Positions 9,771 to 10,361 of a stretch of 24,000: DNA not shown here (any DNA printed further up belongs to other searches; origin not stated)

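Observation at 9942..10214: Glycine-zipper protein with a cationic tail: candidate pore-forming toxin or bacteriocin, possibly an orphan C-terminal module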

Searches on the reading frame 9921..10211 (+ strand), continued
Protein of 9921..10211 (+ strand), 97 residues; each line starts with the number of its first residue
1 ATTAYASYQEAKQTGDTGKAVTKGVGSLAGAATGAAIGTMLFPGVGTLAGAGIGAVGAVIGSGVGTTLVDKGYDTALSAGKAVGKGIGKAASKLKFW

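Call 57: search_protein_families(library=pfam, proteins=[L090:8256-8990:+, L090:9085-9435:+, L090:9461-10303:+, L090:10371-10616:+, L090:10782-10982:+, L090:10982-11458:+, L092:5288-6478:+], max_evalue=1)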
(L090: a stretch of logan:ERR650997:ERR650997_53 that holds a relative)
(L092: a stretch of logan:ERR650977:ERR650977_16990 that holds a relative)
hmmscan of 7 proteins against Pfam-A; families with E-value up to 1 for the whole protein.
L090:8256-8990:+ (245 aa): 1 family
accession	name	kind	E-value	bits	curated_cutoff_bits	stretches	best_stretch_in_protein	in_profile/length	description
PF13284.11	DUF4072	-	0.38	11.6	24.6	1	19-47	13-39/46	Domain of unknown function (DUF4072)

L090:9085-9435:+ (117 aa): 0 families

L090:9461-10303:+ (281 aa): 2 families
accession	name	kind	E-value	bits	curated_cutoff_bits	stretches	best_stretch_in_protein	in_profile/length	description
PF09177.16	STX6_10_61_N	-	0.033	15.2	29.4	1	93-140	13-62/99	Syntaxin 6/10/61, N-terminal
PF24892.1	UTP6_C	-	0.066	13.5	27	1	85-134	81-130/261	U3 small nucleolar RNA-associated protein 6 C-terminal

L090:10371-10616:+ (82 aa): 9 families
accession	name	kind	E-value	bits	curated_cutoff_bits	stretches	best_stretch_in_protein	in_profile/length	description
PF13488.11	Gly-zipper_Omp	-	0.0025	18.1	25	1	7-45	2-42/46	Glycine zipper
PF21724.2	DUF6861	-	0.0036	17.2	28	1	6-49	45-88/194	Family of unknown function (DUF6861)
PF05433.20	Rick_17kDa_Anti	-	0.0067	16.8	24.2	2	25-50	1-27/43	Glycine zipper 2TM domain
PF13441.11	Gly-zipper_YMGG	-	0.08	13.1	28.9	1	3-46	2-43/45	YMGG-like Gly-zipper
PF13988.11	DUF4225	-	0.23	11.3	25.9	1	16-62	42-91/165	Protein of unknown function (DUF4225)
PF13436.11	Gly-zipper_OmpA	-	0.33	11.2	27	1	3-42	3-44/44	Glycine-zipper domain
PF11368.13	DUF3169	-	0.43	10.6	31.6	1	32-71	12-51/250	Protein of unknown function (DUF3169)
PF11981.13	DUF3482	-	0.43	10.4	29.2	1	5-44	152-191/293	Domain of unknown function (DUF3482)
PF05818.17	TraT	-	0.65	10.2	31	1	7-52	90-133/214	Enterobacterial TraT complement resistance protein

L090:10782-10982:+ (67 aa): 3 families
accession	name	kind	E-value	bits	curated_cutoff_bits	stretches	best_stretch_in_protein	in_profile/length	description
PF14004.11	DUF4227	-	0.12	12.8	27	1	28-66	6-44/71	Protein of unknown function (DUF4227)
PF18169.6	SLATT_6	-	0.26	11.3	27.1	1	6-43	37-73/176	SMODS and SLOG-associating 2TM effector domain 6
PF02656.20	DUF202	-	0.68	10.9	23.4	1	7-43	18-56/68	Domain of unknown function (DUF202)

L090:10982-11458:+ (159 aa): 0 families

L092:5288-6478:+ (397 aa): 2 families
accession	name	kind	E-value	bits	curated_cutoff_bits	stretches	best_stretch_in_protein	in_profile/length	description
PF09177.16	STX6_10_61_N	-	0.071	14.1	29.4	1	93-140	13-62/99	Syntaxin 6/10/61, N-terminal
PF24892.1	UTP6_C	-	0.12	12.6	27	1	85-133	81-129/261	U3 small nucleolar RNA-associated protein 6 C-terminal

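Call 59: search_solved_structures(query=A1, max_evalue=1)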
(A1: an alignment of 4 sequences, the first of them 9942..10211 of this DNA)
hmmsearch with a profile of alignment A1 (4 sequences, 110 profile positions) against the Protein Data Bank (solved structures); distinct sequences matched with E-value up to 1: 4.
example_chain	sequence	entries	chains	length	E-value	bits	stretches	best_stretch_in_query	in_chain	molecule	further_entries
7ojf_A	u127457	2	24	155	0.031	17.5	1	31-78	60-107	Outer membrane lipoprotein slyB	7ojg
9cww_A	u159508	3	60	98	0.22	14.8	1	46-77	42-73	Coiled-coil-helix-coiled-coil-helix domain-containing protein 10, mitochondrial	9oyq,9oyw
9oyo_A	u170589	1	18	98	0.34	14.2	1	47-77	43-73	Coiled-coil-helix-coiled-coil-helix domain-containing protein 10, mitochondrial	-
1o5h_A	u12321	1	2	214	0.74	13.1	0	51-105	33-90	Formiminotetrahydrofolate cyclodeaminase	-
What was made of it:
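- On SlyB / 17-kDa-antigen lipoproteins: The SlyB hit is only E 0.031 (call 59).
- A weak PDB profile hit to SlyB (E 0.031, call 59).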

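Call 60: search_protein_families(library=phrogs, proteins=[window:9921-10211:+, P0009, P0055], max_evalue=0.1)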
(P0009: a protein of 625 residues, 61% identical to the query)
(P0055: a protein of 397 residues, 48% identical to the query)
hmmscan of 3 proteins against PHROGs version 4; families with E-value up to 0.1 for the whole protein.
window:9921-10211:+ (97 aa): 13 families
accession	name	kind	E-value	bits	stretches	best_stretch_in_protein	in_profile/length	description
phrog_14486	-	unknown function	9e-08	32.7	1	19-91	354-429/489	-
phrog_1047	-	tail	5.8e-07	28.9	1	6-84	839-909/1251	tail associated lysin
phrog_6922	-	unknown function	1.1e-05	25.4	1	19-71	333-381/768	-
phrog_167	-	tail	1.4e-05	24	1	4-95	664-729/1555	tail length tape measure protein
phrog_30731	-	unknown function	1.5e-05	24.3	1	14-70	876-929/1060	-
phrog_794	-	tail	0.00027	20.7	1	8-70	604-676/763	tail length tape measure protein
phrog_10341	-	lysis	0.00078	19.4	1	6-76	123-196/577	endolysin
phrog_34863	-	unknown function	0.0052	15.9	1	11-76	385-458/966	-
phrog_16692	-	unknown function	0.019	14.3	1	2-89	697-769/1107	-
phrog_23574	-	tail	0.034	12.4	1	13-91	809-890/1441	tail length tape measure protein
phrog_8949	-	unknown function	0.042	14.2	1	10-95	136-224/557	-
phrog_3405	-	unknown function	0.057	13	1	18-72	450-508/645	-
phrog_598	-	DNA, RNA and nucleotide metabolism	0.085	13.5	1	9-64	179-233/240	DNA ejection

P0009 (625 aa): 4 families
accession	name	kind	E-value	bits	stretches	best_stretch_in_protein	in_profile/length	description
phrog_14486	-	unknown function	2.7e-05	24.6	1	481-607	300-415/489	-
phrog_167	-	tail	0.0012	17.6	1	446-620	590-742/1555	tail length tape measure protein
phrog_18476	-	unknown function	0.012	16.4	1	526-591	46-108/209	-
phrog_28412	-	unknown function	0.024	13.5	1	522-593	903-970/1244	-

P0055 (397 aa): 14 families
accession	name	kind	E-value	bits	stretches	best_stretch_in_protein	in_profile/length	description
phrog_24596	-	unknown function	9.4e-09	35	1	263-375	671-773/1052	-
phrog_11489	-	unknown function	2e-08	33.8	1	313-397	722-808/1717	-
phrog_34863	-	unknown function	2.9e-08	33.3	1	308-370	386-456/966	-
phrog_28412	-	unknown function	6.1e-08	32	1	317-359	924-968/1244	-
phrog_1047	-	tail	3.3e-07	29.8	1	183-367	743-910/1251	tail associated lysin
phrog_167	-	tail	5.3e-07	28.7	1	103-364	524-726/1555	tail length tape measure protein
phrog_3405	-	unknown function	9.9e-07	28.7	1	299-374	439-514/645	-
phrog_16692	-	unknown function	1.8e-05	24.4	1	275-389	676-788/1107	-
phrog_6922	-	unknown function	1.9e-05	24.6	1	319-389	337-411/768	-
phrog_20938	-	unknown function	2.1e-05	23.8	1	298-383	783-860/1028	-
phrog_14486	-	unknown function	2.8e-05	24.5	1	305-367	351-407/489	-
phrog_23574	-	tail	0.00012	20.5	1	315-389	815-884/1441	tail length tape measure protein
phrog_18476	-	unknown function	0.00021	22.1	1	309-366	58-111/209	-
phrog_10341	-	lysis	0.0036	17.2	1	197-365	29-186/577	endolysin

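Call 61: search_protein_families(library=padloc, proteins=[window:9921-10211:+, P0009, P0055], max_evalue=0.1)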
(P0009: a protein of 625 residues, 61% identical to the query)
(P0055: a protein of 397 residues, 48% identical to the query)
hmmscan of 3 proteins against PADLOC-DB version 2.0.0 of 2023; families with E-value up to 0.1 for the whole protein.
window:9921-10211:+ (97 aa): 2 families
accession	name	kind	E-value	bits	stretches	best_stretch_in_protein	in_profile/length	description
PDLC03842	LeoB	-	0.048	10.5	1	24-61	440-474/568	-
PDLC03841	LeoBC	-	0.058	10.5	1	9-73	444-508/601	-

P0009 (625 aa): 0 families

P0055 (397 aa): 0 families

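Call 74: find_related_loci(query=A1, collection=viral_contigs, flank=6000)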
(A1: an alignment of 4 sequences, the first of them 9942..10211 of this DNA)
Query A1 (90 aa) in viral_contigs; peptide patterns used: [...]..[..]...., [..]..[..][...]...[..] (x = any residue, [..] = any of these).
600 stretches matched a pattern (row limit reached: there are more); 1 encode a relative of the query (tblastn E <= 1e-3); 1 distinct loci.
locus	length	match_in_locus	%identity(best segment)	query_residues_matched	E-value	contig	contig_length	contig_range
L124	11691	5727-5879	45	32-75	2e-6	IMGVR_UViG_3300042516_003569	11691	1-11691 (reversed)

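Call 78: search_dna_similar(query=window:9921-10211:+, collection=phages, mode=protein, max_evalue=0.001, max_rows=25)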
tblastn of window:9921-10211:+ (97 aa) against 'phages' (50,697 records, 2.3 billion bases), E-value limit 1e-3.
No match.
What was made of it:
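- tblastn against 50,697 phage genomes found nothing, although low-complexity filtering limits that test (call 78).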

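Call 79: search_dna_similar(query=window:9921-10211:+, collection=plasmids, mode=protein, max_evalue=0.001, max_rows=25)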
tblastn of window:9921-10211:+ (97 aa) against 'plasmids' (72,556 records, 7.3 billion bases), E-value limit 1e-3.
No match.
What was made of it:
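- Tried and rejected: The remnant gave no match, probably because of low-complexity masking (calls 78, 79).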

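Call 83: find_encoding_contigs(protein=P0061, flank=10000, max_places=3)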
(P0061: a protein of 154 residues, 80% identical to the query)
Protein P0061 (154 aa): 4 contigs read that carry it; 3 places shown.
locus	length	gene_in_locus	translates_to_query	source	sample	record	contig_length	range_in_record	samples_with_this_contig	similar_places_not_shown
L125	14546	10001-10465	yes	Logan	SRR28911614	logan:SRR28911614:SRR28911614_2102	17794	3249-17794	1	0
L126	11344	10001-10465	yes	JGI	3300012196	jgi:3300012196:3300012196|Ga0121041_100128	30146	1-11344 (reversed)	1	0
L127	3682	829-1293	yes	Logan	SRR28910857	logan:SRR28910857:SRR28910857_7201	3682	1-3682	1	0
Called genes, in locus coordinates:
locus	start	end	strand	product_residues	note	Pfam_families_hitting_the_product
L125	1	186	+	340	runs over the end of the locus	PF08240:ADH_N, PF16912:Glu_dehyd_C (weak), PF00107:ADH_zinc_N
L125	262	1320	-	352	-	PF00890:FAD_binding_2 (weak), PF07992:Pyr_redox_2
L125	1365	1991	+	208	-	PF01381:HTH_3, PF12844:HTH_19 (weak), PF13413:HTH_25 (weak), PF13443:HTH_26, PF13560:HTH_31, PF07883:Cupin_2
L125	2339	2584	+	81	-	-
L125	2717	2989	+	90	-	PF01197:Ribosomal_L31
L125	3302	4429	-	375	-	PF07683:CobW_C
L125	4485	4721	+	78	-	PF00830:Ribosomal_L28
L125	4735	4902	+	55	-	PF00471:Ribosomal_L33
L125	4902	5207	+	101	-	PF00253:Ribosomal_S14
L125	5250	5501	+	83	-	PF01197:Ribosomal_L31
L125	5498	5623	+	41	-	PF00444:Ribosomal_L36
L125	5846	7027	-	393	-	PF01408:GFO_IDH_MocA, PF22725:GFO_IDH_MocA_C3, PF02894:GFO_IDH_MocA_C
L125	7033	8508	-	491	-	PF01301:Glyco_hydro_35, PF21317:BetaGal_ABD_1, PF21467:BetaGal_gal-bd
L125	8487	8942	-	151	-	PF01301:Glyco_hydro_35, PF02449:Glyco_hydro_42 (weak)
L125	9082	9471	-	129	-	-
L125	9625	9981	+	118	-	PF06013:WXG100 (weak)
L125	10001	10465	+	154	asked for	-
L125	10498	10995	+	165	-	-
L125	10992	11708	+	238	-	-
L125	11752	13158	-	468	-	PF00079:Serpin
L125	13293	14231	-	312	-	PF00561:Abhydrolase_1, PF01674:Lipase_2, PF02089:Palm_thioest (weak), PF12697:Abhydrolase_6 (weak)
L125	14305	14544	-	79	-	?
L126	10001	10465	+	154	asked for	-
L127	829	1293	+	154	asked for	-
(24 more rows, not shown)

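Call 84: find_encoding_contigs(protein=P0062, flank=5000, max_places=2)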
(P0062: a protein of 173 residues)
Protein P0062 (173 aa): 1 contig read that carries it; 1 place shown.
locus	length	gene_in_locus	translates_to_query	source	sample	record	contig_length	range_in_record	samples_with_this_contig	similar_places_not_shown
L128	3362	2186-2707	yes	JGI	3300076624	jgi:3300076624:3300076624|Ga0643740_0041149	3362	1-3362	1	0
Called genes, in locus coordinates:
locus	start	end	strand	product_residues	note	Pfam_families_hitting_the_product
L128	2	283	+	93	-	?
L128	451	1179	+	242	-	PF17874:TPR_MalT (weak), PF13424:TPR_12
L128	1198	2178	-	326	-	-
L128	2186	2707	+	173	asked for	-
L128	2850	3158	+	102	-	-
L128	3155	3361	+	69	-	?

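Call 86: search_protein_families(library=pfam, proteins=[L125:9625-9978:+, L125:10001-10462:+, L125:10498-10992:+, L125:10992-11705:+, L125:9082-9468:-, L128:2850-3155:+, L128:1198-2175:-], max_evalue=1)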
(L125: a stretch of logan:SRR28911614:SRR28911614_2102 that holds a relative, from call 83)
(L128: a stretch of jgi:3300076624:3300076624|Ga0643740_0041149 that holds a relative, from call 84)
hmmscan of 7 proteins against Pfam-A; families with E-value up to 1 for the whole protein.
L125:9625-9978:+ (118 aa): 2 families
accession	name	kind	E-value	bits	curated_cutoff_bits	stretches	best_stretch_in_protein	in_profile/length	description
PF06013.18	WXG100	-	2.7e-06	28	27.3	1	5-81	4-79/86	Proteins of 100 residues with WXG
PF25547.1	WXG100_2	-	0.019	15.4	27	1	23-82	44-100/150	WXG100 like domain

L125:10001-10462:+ (154 aa): 2 families
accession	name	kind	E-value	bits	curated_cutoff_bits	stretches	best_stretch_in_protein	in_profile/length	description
PF13488.11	Gly-zipper_Omp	-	3.3e-05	24.1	25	1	105-143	2-41/46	Glycine zipper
PF13441.11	Gly-zipper_YMGG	-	0.03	14.5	28.9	1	100-142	5-44/45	YMGG-like Gly-zipper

L125:10498-10992:+ (165 aa): 0 families

L125:10992-11705:+ (238 aa): 0 families

L125:9082-9468:- (128 aa): 2 families
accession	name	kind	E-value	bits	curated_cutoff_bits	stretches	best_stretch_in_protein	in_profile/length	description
PF00335.26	Tetraspanin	-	0.04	14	32.1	1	6-95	8-95/225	Tetraspanin family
PF03334.19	PhaG_MnhG_YufB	-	0.62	10.8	23.4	1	55-96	34-76/80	Na+/H+ antiporter subunit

L128:2850-3155:+ (102 aa): 1 family
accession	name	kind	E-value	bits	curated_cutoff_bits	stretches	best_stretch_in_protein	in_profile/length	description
PF04280.21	Tim44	-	0.046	14.3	29.6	1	4-41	8-45/147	Tim44-like domain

L128:1198-2175:- (325 aa): 3 families
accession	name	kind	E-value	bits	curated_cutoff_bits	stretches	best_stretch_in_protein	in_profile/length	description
PF01580.24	FtsK_SpoIIIE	-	2.8e-05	24.1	24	1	100-156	29-85/221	FtsK/SpoIIIE family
PF13401.12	AAA_22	-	0.0051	17.6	27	1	111-241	6-117/130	AAA domain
PF13191.12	AAA_16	-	0.023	15.7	32.6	1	108-238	21-159/167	AAA ATPase domain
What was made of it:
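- Closest known: T7SS glycine-zipper toxins of Firmicutes: EsxX. Same: Distant relatives of the window's domain lie next to a WXG100 gene (calls 83, 86).
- P0061 lies 20 nt after a WXG100 gene that passes the Pfam cut-off (calls 83, 86). P0062 lies next to an FtsK/SpoIIIE fragment (calls 84, 86).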

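Call 93: predict_structure(alignment_id=A9)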
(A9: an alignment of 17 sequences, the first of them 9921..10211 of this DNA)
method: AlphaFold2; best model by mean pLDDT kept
length: 97 residues; sequences in the alignment: 17
mean_pLDDT: 52.1   pTM: 0.30
mean pLDDT of the five models: 52.1, 50.9, 49.8, 44.2, 43.9
residues with pLDDT >= 90: 0; 70-90: 1; 50-70: 57; < 50: 39
segments of 3 or more residues with pLDDT < 50: 15-30, 38-40, 61-65, 67-69, 71-73
pLDDT, mean of each block of 10 residues (from residue 1): 52 52 44 50 51 53 45 53 62 63
secondary structure, 60 per line:
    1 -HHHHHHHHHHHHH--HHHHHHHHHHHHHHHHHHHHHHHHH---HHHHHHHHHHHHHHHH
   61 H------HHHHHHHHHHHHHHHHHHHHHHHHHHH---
elements in order: H2-14 H17-41 H45-61 H68-94
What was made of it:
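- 9990..10115 (+): Glycine-zipper region (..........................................): two predicted helices separated by FPG. AlphaFold2 secondary structure gives H17-41 and H45-61 of the 97-aa remnant at low confidence (pLDDT 52, call 93).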
